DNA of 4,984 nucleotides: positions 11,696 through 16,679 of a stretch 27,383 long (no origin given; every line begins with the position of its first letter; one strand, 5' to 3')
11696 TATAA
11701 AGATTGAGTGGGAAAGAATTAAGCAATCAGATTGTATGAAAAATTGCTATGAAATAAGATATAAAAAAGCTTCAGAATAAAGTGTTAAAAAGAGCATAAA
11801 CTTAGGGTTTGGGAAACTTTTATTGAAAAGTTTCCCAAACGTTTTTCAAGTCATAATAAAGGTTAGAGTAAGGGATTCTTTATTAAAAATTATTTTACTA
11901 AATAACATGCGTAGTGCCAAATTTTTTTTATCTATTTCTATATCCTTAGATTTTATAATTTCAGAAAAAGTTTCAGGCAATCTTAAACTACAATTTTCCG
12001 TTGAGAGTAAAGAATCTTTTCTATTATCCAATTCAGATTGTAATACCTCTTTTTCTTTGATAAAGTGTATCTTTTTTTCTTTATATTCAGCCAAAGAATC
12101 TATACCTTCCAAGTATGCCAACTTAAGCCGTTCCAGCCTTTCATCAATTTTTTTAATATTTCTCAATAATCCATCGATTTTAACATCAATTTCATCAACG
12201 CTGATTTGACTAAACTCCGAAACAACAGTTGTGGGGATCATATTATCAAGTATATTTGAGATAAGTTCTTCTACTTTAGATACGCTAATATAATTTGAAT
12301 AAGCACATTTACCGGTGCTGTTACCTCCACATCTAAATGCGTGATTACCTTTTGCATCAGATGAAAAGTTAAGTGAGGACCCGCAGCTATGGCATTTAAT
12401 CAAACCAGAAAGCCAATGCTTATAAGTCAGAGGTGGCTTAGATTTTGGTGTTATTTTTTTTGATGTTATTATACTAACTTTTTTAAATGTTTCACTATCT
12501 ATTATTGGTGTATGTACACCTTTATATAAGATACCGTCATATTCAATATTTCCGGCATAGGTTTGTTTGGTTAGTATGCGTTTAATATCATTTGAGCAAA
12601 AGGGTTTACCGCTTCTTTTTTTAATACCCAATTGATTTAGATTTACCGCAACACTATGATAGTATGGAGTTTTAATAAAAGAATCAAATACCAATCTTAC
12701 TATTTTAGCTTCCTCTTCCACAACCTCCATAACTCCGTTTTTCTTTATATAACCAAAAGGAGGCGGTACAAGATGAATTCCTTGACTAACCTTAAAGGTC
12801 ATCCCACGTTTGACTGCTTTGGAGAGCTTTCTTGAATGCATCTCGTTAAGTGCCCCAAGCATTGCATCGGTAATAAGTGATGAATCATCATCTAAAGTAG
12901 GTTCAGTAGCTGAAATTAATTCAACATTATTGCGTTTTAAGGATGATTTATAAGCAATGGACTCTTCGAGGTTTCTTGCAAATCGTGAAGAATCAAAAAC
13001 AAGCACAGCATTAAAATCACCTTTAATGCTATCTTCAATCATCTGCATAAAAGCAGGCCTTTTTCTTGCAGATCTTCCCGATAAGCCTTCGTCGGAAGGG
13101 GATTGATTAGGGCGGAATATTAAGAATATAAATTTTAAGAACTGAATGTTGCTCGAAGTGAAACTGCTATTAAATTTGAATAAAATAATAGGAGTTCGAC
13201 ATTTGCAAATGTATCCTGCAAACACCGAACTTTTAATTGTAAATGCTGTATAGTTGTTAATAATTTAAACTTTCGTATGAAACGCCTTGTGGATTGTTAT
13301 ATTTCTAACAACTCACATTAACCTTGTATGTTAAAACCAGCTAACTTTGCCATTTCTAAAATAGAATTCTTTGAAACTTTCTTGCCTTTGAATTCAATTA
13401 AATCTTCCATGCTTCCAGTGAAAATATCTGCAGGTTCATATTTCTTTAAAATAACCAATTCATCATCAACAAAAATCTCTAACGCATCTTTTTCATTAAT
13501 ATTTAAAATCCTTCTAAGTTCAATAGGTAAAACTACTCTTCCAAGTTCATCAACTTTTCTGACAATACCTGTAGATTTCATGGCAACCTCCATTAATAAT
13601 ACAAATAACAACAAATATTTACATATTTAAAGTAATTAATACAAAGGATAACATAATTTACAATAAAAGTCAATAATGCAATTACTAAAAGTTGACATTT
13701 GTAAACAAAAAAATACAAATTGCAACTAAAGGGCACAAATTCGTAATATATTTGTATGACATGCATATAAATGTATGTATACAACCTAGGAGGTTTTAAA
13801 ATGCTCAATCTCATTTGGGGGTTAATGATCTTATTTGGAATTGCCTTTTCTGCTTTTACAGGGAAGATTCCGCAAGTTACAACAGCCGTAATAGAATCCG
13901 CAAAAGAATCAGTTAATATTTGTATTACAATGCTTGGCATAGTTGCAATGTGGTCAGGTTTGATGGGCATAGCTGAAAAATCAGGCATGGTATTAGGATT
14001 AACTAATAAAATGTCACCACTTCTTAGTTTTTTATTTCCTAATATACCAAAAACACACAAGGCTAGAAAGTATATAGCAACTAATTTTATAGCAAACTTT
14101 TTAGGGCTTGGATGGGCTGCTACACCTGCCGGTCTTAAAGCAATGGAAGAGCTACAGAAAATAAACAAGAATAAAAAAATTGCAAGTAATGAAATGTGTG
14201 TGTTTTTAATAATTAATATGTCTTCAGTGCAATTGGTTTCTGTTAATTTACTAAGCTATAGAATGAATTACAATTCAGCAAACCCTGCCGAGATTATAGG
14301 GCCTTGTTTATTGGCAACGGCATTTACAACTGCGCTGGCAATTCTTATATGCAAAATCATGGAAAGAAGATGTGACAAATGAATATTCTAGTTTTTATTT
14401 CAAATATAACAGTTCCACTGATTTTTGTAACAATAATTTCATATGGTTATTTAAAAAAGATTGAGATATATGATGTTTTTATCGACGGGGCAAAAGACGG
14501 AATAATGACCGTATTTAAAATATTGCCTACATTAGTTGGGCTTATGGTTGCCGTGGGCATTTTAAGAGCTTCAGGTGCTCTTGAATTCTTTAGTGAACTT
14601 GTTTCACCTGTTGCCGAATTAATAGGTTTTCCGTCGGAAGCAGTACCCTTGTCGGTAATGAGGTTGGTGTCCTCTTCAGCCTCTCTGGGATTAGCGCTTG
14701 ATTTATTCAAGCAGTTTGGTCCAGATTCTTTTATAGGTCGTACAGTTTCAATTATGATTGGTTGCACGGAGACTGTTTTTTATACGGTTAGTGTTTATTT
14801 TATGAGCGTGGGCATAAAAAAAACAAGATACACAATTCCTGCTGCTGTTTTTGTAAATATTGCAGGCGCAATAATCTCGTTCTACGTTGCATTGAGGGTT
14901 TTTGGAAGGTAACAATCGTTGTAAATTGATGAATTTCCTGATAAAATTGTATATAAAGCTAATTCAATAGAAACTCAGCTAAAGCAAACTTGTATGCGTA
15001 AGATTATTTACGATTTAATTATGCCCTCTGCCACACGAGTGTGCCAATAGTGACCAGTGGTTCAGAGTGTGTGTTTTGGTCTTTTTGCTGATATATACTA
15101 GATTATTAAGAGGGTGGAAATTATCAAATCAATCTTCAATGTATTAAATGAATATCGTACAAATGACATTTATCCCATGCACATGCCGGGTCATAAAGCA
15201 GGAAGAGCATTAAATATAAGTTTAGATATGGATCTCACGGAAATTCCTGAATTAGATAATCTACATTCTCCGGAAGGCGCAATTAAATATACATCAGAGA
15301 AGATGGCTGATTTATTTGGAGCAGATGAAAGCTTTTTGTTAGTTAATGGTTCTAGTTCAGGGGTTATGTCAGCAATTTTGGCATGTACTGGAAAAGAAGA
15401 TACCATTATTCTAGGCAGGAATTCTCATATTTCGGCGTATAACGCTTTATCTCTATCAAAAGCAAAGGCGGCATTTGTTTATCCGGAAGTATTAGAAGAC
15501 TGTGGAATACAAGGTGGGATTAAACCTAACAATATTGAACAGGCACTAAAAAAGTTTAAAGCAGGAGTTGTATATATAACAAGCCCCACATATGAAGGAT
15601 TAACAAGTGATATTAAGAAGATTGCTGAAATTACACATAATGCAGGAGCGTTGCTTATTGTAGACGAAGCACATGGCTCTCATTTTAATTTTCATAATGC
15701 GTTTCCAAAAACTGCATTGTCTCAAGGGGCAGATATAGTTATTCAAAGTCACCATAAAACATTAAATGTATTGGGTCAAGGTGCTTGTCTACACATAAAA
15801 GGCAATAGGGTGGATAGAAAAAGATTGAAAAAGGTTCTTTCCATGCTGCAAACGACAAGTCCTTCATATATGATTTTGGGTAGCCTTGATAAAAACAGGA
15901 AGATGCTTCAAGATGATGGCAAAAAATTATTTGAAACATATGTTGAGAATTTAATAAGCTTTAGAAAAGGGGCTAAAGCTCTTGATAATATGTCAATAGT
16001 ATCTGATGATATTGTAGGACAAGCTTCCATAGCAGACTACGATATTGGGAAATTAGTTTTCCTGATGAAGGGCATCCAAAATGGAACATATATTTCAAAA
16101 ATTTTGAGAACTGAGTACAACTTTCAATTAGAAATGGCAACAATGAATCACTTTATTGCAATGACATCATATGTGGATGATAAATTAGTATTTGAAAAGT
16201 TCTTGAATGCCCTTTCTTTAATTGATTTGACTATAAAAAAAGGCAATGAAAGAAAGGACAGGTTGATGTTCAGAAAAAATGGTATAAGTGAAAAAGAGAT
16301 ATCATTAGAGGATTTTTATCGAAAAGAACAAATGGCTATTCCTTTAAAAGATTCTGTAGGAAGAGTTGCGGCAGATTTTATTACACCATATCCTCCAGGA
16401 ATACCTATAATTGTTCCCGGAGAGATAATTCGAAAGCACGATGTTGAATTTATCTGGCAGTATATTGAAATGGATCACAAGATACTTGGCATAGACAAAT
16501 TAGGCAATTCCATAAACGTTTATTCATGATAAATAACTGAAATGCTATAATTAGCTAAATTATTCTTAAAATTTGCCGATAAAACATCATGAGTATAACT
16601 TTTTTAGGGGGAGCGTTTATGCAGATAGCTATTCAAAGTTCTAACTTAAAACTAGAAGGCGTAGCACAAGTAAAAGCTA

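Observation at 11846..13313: Lone large serine recombinase with catalytic Ser/Arg motif replaced (YxRVS to YICKC) between rng and abrB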

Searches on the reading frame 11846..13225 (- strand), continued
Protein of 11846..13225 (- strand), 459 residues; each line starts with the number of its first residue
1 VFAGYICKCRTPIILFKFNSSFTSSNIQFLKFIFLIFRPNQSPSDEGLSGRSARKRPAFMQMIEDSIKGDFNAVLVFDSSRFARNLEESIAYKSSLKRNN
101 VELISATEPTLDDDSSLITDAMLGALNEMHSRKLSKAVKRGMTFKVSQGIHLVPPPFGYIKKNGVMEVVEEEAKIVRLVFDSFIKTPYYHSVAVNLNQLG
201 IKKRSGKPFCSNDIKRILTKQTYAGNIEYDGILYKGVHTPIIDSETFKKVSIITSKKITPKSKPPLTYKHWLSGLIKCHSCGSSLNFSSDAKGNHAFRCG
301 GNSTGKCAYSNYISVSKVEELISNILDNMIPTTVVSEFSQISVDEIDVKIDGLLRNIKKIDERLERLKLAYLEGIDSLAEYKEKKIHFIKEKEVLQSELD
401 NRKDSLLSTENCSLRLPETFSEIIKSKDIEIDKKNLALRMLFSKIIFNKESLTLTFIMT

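Call 49: find_related_loci(query=window:11846-13093:-, collection=viral_contigs, flank=6000)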
Query window:11846-13093:- (415 aa) in viral_contigs; peptide patterns used: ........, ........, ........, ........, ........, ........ (x = any residue, [..] = any of these).
10 stretches matched a pattern; 3 encode a relative of the query (tblastn E <= 1e-3); 3 distinct loci.
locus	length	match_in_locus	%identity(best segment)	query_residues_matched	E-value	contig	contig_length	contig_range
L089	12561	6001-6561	32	1-182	4e-18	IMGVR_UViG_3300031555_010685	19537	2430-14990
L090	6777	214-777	31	1-183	1e-17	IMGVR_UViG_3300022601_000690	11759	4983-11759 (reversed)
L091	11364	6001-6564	31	1-183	1e-17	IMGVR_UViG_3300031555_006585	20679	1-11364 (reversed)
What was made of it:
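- Tried and rejected: None were found; the best was 32% identical (call 49).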

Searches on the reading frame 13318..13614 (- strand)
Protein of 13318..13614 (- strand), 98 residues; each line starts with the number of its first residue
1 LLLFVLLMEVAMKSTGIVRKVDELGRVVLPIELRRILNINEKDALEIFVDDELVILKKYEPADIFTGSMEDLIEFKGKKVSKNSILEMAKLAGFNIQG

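Call 3: search_protein_families(library=pfam, proteins=[window:13318-13614:-], max_evalue=0.01)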
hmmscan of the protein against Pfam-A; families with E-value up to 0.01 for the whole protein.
window:13318-13614:- (98 aa): 1 family
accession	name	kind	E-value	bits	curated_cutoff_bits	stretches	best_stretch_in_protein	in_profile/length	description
PF04014.23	MazE_antitoxin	-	7.2e-12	45.5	24.7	1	18-61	1-45/48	Antidote-toxin recognition MazE, bacterial antitoxin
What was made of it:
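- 13318..13581 (-): AbrB-type transcription regulator gene, the upstream neighbour on the same strand. Pfam MazE_antitoxin / AbrB domain (call 3).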

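Call 10: search_protein_families(library=ncbifam, proteins=[window:13318-13614:-], max_evalue=0.00001)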
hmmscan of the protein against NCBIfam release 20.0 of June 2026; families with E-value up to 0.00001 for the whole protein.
window:13318-13614:- (98 aa): 2 families
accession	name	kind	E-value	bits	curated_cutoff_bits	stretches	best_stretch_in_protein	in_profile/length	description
TIGR02851.1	spore_V_T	equivalog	2e-17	63.7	235.9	1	13-64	1-53/180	stage V sporulation protein T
TIGR01439.1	lp_hng_hel_AbrB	domain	1.3e-07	31.3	28.3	1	19-59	2-43/44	transcriptional regulator, AbrB family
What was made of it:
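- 13318..13581 (-): NCBIfam AbrB-family domain (call 10).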

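Call 18: find_encoding_contigs(protein=window:13318-13581:-, flank=8000, max_places=10)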
Protein window:13318-13581:- (87 aa): no gene with exactly this product is on record in the collection.

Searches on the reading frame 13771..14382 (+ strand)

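Call 11: search_protein_families(library=ncbifam, proteins=[window:13771-14382:+], max_evalue=0.00001)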
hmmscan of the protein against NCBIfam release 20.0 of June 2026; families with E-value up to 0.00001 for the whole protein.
window:13771-14382:+ (203 aa): 0 families

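Call 25: search_protein_families(library=pfam, proteins=[window:13771-14382:+], max_evalue=0.001)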
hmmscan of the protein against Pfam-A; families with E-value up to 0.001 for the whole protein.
window:13771-14382:+ (203 aa): 1 family
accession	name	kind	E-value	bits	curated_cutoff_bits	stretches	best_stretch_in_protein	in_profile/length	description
PF07670.19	Gate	-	1.2e-05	26.1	29.6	1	52-153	2-91/104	Nucleoside recognition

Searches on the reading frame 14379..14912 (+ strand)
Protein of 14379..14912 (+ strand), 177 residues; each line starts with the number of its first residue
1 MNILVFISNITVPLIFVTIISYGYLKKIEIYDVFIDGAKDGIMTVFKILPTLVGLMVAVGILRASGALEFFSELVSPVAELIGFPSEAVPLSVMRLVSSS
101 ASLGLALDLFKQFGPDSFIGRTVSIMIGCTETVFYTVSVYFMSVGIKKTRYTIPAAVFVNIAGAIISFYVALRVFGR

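Call 11: search_protein_families(library=ncbifam, proteins=[window:14379-14912:+], max_evalue=0.00001)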
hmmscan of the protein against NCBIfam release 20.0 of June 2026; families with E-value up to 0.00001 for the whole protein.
window:14379-14912:+ (177 aa): 1 family
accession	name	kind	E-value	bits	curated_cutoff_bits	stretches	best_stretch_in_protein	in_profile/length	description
NF007811.0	PRK10519.1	equivalog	1.3e-11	44.3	111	1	27-137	8-116/155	hypothetical protein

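Call 25: search_protein_families(library=pfam, proteins=[window:14379-14912:+], max_evalue=0.001)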
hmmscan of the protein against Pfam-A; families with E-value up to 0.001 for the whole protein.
window:14379-14912:+ (177 aa): 1 family
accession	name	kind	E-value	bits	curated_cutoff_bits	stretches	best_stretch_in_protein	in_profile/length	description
PF07670.19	Gate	-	5.6e-12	46.5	29.6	1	45-147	1-104/104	Nucleoside recognition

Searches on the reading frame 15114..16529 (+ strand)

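Call 11: search_protein_families(library=ncbifam, proteins=[window:15114-16529:+], max_evalue=0.00001)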
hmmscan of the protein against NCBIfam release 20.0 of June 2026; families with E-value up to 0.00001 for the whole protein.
window:15114-16529:+ (471 aa): 19 families
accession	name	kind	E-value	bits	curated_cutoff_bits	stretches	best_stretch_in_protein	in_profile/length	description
NF011928.0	PRK15399.1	subfamily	3.2e-29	101.7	968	2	44-291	184-443/713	lysine decarboxylase LdcC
NF011929.0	PRK15400.1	subfamily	1.8e-27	96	1056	2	43-293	183-445/714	lysine decarboxylase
NF011603.0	PRK15029.1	equivalog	2e-25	89.3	1167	1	47-286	198-461/756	arginine decarboxylase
NF010092.0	PRK13578.1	subfamily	6.6e-21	74.2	794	2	47-143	166-262/720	ornithine decarboxylase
TIGR04301.1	ODC_inducible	exception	2.2e-20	72.4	1310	1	380-452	610-686/719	ornithine decarboxylase SpeF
TIGR04318.1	lacto_ODC_hypo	hypoth_equivalog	1.7e-17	63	950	2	44-286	145-416/695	putative ornithine decarboxylase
NF006810.0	PRK09331.1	subfamily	2.4e-09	36.5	301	1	46-221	58-228/397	Sep-tRNA:Cys-tRNA synthetase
NF000586.1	PRK00011.1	subfamily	4e-09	35.7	335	1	60-268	67-271/404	serine hydroxymethyltransferase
NF008687.0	PRK11706.1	equivalog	1e-08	34.4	375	1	58-232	34-197/375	dTDP-4-amino-4,6-dideoxygalactose transaminase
NF005696.0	PRK07504.1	equivalog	8.3e-08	31.4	675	1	62-226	72-220/397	O-succinylhomoserine sulfhydrylase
NF006003.0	PRK08133.1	equivalog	9.1e-08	31.2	522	1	59-251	70-246/396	O-succinylhomoserine sulfhydrylase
TIGR01325.1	O_suc_HS_sulf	equivalog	1.4e-07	30.5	510.05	1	60-250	59-232/380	O-succinylhomoserine sulfhydrylase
NF047599.1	SerpalmtaseBetaP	equivalog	2.7e-07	29.6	500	1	62-240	95-267/394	serine palmitoyltransferase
NF047603.1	SerpalmtaseAlphaP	equivalog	1.6e-06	27.1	670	1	62-227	97-258/399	serine palmitoyltransferase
TIGR00858.1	bioF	equivalog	1.8e-06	27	426.45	1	62-189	73-192/365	8-amino-7-oxononanoate synthase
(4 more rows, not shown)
